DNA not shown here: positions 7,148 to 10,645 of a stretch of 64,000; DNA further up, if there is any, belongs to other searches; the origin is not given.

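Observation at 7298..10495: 1065-aa signal-peptide protein with no recognisable domain, a candidate secreted or apical-organelle factor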

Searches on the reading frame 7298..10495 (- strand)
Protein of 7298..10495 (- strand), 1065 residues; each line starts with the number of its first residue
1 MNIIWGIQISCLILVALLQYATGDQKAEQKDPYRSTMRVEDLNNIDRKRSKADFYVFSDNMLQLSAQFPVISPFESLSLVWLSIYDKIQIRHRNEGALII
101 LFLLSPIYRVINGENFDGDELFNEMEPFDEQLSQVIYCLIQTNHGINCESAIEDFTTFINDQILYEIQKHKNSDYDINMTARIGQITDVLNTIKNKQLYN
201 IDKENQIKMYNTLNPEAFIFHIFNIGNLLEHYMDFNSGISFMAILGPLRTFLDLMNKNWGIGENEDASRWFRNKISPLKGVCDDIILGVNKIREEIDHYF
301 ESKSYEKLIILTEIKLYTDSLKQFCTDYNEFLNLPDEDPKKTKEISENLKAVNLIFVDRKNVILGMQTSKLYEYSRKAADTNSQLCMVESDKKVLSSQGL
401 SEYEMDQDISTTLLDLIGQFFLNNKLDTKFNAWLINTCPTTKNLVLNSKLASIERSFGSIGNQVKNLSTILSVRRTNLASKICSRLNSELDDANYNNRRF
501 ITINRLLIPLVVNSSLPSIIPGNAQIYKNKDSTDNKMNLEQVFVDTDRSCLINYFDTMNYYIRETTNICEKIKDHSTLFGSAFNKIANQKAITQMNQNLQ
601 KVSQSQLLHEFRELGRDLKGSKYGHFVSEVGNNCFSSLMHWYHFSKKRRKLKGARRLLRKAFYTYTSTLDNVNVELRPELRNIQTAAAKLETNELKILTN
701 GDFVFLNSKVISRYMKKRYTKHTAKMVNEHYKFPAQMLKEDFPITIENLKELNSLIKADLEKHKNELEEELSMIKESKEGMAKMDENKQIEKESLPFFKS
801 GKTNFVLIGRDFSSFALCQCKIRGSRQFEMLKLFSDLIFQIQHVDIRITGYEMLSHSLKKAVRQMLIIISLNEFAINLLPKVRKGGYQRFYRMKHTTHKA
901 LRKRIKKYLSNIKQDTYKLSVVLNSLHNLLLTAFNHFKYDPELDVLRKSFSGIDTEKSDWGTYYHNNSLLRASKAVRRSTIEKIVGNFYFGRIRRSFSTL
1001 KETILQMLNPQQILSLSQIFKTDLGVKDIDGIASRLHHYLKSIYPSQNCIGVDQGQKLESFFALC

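Call 3: search_protein_families(library=pfam, proteins=[window:7298-10495:-], max_evalue=1)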
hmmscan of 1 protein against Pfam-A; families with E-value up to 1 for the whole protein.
window:7298-10495:- (1065 aa): 0 families

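Call 4: find_homologous_proteins(query=window:7301-10495:-, max_evalue=0.001)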
Query window:7301-10495:- (1065 aa): 6 proteins with E <= 0.001 among 8000 candidates.
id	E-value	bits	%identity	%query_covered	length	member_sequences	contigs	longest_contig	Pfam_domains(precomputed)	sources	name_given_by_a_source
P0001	0.0e+0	2390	100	100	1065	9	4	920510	-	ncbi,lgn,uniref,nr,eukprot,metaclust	ncbi:hypothetical protein [Cryptosporidium parvum Iowa II]|uniref:Predicted secreted protein, signal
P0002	0.0e+0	2159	89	100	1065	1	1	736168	-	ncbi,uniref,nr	ncbi:uncharacterized protein ELE39_000881 [Cryptosporidium sp. chipmunk genotype I]|uniref:uncharact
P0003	0.0e+0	2063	85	100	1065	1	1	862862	-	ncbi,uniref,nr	ncbi:uncharacterized protein cubi_00119 [Cryptosporidium ubiquitum]|uniref:Rhoptry neck protein 5 n=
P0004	0.0e+0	1892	78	100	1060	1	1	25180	-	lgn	-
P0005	0.0e+0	1891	78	100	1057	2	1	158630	-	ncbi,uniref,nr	ncbi:putative signal peptide-containing secreted protein [Cryptosporidium canis]|uniref:Signal pepti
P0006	0.0e+0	1633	67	100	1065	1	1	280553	-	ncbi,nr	ncbi:putative secreted protein, signal peptide [Cryptosporidium felis]|nr:putative secreted protein,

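Call 5: search_solved_structures(query=window:7301-10495:-, max_evalue=1)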
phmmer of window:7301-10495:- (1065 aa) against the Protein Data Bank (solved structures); distinct sequences matched with E-value up to 1: 6.
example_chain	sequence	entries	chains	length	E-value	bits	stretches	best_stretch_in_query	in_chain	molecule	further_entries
8u8u_A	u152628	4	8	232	0.082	13.9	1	17-87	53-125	Transcription elongation factor, mitochondrial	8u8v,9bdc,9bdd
5ola_A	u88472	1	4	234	0.083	13.9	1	17-87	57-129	Transcription elongation factor, mitochondrial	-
5ol8_A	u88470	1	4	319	0.14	13.1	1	17-87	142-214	Transcription elongation factor, mitochondrial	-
8q7z_Bh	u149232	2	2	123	0.49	11.3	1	821-915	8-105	Large ribosomal subunit protein uL29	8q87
3j7o_h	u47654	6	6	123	0.6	11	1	821-915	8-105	Ribosomal protein uL29 | uL29 | Large ribosomal subunit protein uL29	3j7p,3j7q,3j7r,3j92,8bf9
3jaj_h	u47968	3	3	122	0.74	10.7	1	821-915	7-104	Ribosomal protein uL29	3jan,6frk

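Call 6: list_cluster_members(proteins=[P0001, P0003])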
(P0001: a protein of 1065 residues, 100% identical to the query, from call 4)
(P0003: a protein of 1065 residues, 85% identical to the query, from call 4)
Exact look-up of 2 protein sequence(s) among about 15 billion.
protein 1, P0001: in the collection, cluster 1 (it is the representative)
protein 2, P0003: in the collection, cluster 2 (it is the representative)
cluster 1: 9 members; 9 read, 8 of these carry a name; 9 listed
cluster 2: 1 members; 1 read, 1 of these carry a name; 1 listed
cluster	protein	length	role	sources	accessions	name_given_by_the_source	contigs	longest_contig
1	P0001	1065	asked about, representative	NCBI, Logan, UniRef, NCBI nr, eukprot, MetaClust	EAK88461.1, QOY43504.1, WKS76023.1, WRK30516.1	hypothetical protein [Cryptosporidium parvum Iowa II] | Predicted secreted protein, signal peptide n=2 Tax=Cryptosporidium parvum TaxID=5807 ... | QOY43504.1 hypothetical protein CPATCC_000296 [Cryptosporidium parvum]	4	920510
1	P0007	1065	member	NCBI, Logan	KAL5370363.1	putative signal peptide-containing secreted protein [Cryptosporidium parvum]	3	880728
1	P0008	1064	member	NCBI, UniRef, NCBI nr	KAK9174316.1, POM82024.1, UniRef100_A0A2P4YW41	hypothetical protein CmeUKMEL1_00325 [Cryptosporidium meleagridis] | Domain of unknown function WSN domain-containing protein n=1 Tax=Cryptosporidium ...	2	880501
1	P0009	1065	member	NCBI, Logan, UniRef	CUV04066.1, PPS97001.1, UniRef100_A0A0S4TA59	unnamed protein product [Cryptosporidium hominis] | Uncharacterized protein n=1 Tax=Cryptosporidium hominis TaxID=237895 ...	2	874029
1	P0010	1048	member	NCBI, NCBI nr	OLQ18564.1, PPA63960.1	hypothetical protein ChUKH1_05945 [Cryptosporidium hominis] | hypothetical protein ChTU502y2012_411g0205 [Cryptosporidium hominis]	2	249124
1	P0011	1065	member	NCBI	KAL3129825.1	putative signal peptide-containing secreted [Cryptosporidium hominis]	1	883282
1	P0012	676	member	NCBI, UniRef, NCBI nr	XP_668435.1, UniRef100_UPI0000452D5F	hypothetical protein [Cryptosporidium hominis TU502] | hypothetical protein n=1 Tax=Cryptosporidium hominis (strain TU502) TaxID=353151 ...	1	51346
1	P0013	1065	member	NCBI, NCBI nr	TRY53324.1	Signal peptide region containing protein [Cryptosporidium tyzzeri]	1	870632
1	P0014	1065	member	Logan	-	-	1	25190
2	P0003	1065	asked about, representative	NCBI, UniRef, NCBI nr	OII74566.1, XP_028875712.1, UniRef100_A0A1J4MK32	uncharacterized protein cubi_00119 [Cryptosporidium ubiquitum] | Rhoptry neck protein 5 n=1 Tax=Cryptosporidium ubiquitum TaxID=857276 ...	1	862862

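Call 36: search_protein_representatives(alignment_id=A1)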
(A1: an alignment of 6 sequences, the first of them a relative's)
Query: 6 sequences, 1064 profile positions. Proteins with E-value up to 0.001 (for the whole library): 2; up to 1e-10: 2; up to 1e-30: 2. The best 2 are listed.
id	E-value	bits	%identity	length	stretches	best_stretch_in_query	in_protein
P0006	0.0e+00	2138.2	-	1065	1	1-1064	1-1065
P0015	6.4e-264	895.0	-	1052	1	1-1064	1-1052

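Call 40: find_homologous_proteins(query=A2, max_evalue=10)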
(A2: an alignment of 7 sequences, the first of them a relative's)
Query A2 (7 sequences) (1065 aa, profile of the alignment): 6 proteins with E <= 10 among 8000 candidates.
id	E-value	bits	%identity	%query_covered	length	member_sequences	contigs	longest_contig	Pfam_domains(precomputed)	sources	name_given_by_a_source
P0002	0.0e+0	2135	89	100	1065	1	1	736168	-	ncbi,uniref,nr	ncbi:uncharacterized protein ELE39_000881 [Cryptosporidium sp. chipmunk genotype I]|uniref:uncharact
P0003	0.0e+0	2131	85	100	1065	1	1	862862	-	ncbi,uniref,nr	ncbi:uncharacterized protein cubi_00119 [Cryptosporidium ubiquitum]|uniref:Rhoptry neck protein 5 n=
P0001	0.0e+0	2116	100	100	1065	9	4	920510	-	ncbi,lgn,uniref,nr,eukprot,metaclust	ncbi:hypothetical protein [Cryptosporidium parvum Iowa II]|uniref:Predicted secreted protein, signal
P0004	0.0e+0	2087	78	100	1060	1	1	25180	-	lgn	-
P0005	0.0e+0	2080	78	100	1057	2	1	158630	-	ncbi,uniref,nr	ncbi:putative signal peptide-containing secreted protein [Cryptosporidium canis]|uniref:Signal pepti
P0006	0.0e+0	1990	67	100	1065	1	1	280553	-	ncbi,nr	ncbi:putative secreted protein, signal peptide [Cryptosporidium felis]|nr:putative secreted protein,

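Call 42: find_homologous_proteins(query=P0015, max_evalue=10)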
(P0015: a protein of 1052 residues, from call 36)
Query P0015 (1052 aa): 1 proteins with E <= 10 among 8000 candidates.
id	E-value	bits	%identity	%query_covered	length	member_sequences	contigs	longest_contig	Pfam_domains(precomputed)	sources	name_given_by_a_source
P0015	0.0e+0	2344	100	100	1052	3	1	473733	-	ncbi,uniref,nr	ncbi:hypothetical protein cand_031880 [Cryptosporidium andersoni]|uniref:Uncharacterized protein n=1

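Call 43: predict_structure(alignment_id=A1)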
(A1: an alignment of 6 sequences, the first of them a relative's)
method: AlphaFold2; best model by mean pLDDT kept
length: 1065 residues; sequences in the alignment: 6
mean_pLDDT: 34.8   pTM: 0.25
mean pLDDT of the five models: 34.8, 33.2, 32.6, 30.1, 28.3
residues with pLDDT >= 90: 0; 70-90: 0; 50-70: 73; < 50: 992
segments of 3 or more residues with pLDDT < 50: 1-3, 17-149, 162-245, 255-276, 299-310, 335-1065
pLDDT, mean of each block of 10 residues (from residue 1): 53 53 28 24 26 26 27 34 33 32 34 30 35 42 38 52 46 40 43 34 24 33 38 37 49 45 40 49 65 54 37 52 61 50 41 33 25 26 21 22 27 39 36 38 35 38 39 34 41 35 30 28 30 29 34 43 42 32 27 28 34 37 35 27 24 30 33 34 34 25 22 25 23 24 29 36 36 29 24 21 21 24 32 44 37 43 44 37 31 33 42 38 45 41 42 34 25 25 25 25 33 38 39 40 32 25 26
secondary structure, 60 per line:
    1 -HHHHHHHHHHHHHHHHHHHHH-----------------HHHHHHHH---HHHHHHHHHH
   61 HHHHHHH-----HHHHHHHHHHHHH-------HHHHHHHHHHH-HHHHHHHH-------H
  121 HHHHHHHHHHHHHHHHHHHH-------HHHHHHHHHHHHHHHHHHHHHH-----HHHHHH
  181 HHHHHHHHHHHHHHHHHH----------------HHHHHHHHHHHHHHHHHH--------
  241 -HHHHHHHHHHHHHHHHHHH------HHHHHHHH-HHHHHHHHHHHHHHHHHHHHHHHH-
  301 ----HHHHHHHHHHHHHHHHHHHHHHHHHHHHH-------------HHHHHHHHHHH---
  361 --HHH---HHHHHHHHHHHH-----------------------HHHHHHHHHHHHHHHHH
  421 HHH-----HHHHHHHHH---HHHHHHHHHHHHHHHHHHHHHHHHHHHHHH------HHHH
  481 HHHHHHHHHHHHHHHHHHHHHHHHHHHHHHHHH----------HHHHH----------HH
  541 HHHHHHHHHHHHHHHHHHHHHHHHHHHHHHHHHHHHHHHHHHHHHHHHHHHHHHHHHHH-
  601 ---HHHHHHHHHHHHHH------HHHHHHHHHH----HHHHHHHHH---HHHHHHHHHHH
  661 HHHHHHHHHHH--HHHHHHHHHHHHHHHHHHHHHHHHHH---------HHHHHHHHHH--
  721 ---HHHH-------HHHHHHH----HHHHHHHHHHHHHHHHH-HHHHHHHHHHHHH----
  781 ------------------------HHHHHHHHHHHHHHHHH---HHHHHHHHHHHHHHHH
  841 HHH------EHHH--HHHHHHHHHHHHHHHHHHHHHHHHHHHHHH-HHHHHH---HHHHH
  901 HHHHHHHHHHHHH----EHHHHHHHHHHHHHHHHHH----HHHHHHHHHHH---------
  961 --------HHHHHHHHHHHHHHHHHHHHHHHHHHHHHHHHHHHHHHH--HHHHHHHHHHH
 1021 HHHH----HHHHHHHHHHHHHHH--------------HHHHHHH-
elements in order (helices of 4 or more, strands of 3 or more residues): H2-22 H40-47 H51-67 H73-85 H93-103 H105-112 H120-140 H148-169 H175-198 H215-232 H242-260 H267-274 H276-299 H305-333 H347-357 H369-380 H404-423 H429-437 H441-470 H477-513 H524-528 H539-599 H604-617 H624-633 H638-646 H650-671 H674-699 H709-718 H724-727 H735-741 H746-762 H764-776 H805-821 H825-843 H856-885 H887-892 H896-913 H919-936 H941-951 H969-1007 H1010-1024 H1029-1043 H1058-1064

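Call 65: find_encoding_contigs(protein=P0015, flank=10000, max_places=3)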
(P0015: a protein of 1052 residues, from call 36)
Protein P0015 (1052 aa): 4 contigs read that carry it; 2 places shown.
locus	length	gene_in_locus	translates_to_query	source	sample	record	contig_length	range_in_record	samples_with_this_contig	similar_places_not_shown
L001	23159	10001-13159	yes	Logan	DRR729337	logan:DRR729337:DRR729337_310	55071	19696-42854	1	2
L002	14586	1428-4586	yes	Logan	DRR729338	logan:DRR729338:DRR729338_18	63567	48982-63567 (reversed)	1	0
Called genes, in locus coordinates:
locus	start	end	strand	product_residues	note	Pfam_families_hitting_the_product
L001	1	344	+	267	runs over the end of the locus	-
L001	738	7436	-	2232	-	-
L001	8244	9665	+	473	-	PF00650:CRAL_TRIO, PF13716:CRAL_TRIO_2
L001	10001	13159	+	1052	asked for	-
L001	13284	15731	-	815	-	PF00069:Pkinase, PF07714:PK_Tyr_Ser-Thr, PF03109:ABC1 (weak)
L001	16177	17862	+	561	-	-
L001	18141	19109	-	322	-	-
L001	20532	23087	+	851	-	PF04851:ResIII, PF00176:SNF2-rel_dom, PF00270:DEAD (weak), PF00271:Helicase_C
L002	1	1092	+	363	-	?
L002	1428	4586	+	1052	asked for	-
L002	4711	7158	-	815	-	PF00069:Pkinase, PF07714:PK_Tyr_Ser-Thr, PF03109:ABC1 (weak)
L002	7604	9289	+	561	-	-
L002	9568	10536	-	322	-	-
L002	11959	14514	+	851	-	PF04851:ResIII, PF00176:SNF2-rel_dom, PF00270:DEAD (weak), PF00271:Helicase_C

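Call 66: search_solved_structures(query=A2, max_evalue=10)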
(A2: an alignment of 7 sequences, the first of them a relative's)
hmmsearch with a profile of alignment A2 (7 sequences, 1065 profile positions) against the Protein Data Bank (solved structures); distinct sequences matched with E-value up to 10: 0.

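Call 74: search_protein_families(library=ncbifam, proteins=[window:7301-10495:-, P0015], max_evalue=1)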
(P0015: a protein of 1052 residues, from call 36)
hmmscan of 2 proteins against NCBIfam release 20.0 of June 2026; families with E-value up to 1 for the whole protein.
window:7301-10495:- (1065 aa): 0 families

P0015 (1052 aa): 0 families

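Call 75: search_protein_families(library=pfam, alignment_id=A2, max_evalue=10)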
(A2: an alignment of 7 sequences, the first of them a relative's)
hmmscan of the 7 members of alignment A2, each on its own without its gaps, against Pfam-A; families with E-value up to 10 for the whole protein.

A. member 1, P0001 (1065 aa): 0 families

B. families by the number of members that match (of 7 scanned): 11 families
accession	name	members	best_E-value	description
PF13419.12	HAD_2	2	0.33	Haloacid dehalogenase-like hydrolase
PF23831.1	DUF7201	1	0.013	Coiled-coil region of unknown function (DUF7201)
PF06079.17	Apyrase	1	0.027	Apyrase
PF14536.11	DUF4441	1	0.033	Domain of unknown function (DUF4441)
PF16821.10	C_Hendra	1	0.048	C protein from hendra and measles viruses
PF20588.3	DMTF1_N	1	0.055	Cyclin-D-binding Myb-like transcription factor 1 N-terminal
PF10655.14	DUF2482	1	0.084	Hypothetical protein of unknown function (DUF2482)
PF23988.1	DUF7309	1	0.13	Domain of unknown function (DUF7309)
PF20891.2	DUF6844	1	0.14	Domain of unknown function (DUF6844)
PF21109.2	Stonustoxin_helical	1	0.58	Stonustoxin helical domain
PF14663.11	RasGEF_N_2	1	1.2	Rapamycin-insensitive companion of mTOR RasGEF_N domain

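Call 83: find_encoding_contigs(protein=P0002, flank=10000, max_places=1)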
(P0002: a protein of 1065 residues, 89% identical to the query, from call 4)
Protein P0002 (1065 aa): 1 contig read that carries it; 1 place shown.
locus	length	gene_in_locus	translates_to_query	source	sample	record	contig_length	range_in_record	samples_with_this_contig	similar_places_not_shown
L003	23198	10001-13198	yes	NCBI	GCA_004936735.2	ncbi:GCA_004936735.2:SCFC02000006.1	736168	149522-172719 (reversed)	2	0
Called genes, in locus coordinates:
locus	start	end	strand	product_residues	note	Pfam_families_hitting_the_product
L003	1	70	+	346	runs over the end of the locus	-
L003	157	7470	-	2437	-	-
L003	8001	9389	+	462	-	PF00650:CRAL_TRIO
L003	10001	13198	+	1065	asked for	-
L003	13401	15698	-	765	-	PF07714:PK_Tyr_Ser-Thr, PF00069:Pkinase, PF03109:ABC1 (weak)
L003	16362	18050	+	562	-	-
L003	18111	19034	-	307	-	-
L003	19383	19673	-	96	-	-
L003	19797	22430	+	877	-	PF04851:ResIII, PF00176:SNF2-rel_dom, PF00270:DEAD, PF00271:Helicase_C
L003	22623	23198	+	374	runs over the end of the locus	PF01088:Peptidase_C12, PF18031:UCH_C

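Call 84: find_encoding_contigs(protein=P0003, flank=10000, max_places=1)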
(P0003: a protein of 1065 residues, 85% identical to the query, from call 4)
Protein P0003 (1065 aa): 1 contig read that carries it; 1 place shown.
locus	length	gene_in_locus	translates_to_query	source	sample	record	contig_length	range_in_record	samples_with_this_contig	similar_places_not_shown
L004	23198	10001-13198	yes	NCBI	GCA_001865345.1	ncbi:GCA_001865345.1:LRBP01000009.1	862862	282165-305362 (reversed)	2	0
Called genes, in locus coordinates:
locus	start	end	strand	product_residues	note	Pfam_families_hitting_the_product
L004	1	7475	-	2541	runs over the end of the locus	-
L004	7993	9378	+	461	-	PF00650:CRAL_TRIO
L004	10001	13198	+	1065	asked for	-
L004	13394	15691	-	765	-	PF07714:PK_Tyr_Ser-Thr, PF00069:Pkinase, PF03109:ABC1 (weak)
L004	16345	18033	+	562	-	-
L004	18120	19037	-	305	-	-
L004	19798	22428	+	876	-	PF00176:SNF2-rel_dom, PF04851:ResIII, PF00270:DEAD, PF00271:Helicase_C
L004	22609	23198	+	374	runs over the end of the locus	PF01088:Peptidase_C12, PF18031:UCH_C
